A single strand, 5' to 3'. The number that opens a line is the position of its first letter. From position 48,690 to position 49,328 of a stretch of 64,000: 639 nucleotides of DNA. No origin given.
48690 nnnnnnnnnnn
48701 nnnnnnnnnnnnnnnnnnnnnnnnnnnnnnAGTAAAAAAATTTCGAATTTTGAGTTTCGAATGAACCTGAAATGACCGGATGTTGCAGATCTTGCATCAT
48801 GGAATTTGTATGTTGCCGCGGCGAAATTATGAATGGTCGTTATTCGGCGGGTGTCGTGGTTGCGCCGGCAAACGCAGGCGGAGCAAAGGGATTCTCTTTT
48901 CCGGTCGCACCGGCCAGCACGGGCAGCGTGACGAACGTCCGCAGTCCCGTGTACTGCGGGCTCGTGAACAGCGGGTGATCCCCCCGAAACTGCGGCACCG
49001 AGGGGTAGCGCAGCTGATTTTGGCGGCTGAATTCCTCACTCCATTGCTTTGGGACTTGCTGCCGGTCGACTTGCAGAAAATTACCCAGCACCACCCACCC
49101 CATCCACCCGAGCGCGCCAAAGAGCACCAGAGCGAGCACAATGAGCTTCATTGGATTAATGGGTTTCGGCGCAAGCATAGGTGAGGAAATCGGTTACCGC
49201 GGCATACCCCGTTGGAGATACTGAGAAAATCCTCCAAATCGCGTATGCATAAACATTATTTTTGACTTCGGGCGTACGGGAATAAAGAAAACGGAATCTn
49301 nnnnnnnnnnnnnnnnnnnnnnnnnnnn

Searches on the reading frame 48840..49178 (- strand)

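Call 3: search_protein_families(library=pfam, proteins=[window:48840-49178:-], max_evalue=0.01)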
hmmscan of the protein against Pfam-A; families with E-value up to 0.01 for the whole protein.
window:48840-49178:- (112 aa): 0 families

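Call 70: search_protein_families(library=ncbifam, proteins=[window:48840-49178:-], max_evalue=0.01)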
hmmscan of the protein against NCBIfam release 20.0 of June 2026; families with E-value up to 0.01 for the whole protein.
window:48840-49178:- (112 aa): 0 families

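Call 75: search_protein_families(library=pfam, proteins=[window:48840-49178:-], max_evalue=0.5)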
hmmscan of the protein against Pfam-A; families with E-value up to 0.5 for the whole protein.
window:48840-49178:- (112 aa): 1 family
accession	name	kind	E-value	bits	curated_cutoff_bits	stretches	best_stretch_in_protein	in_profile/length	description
PF23930.1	DUF7268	-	0.022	15.3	27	1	16-54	44-85/104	Family of unknown function (DUF7268)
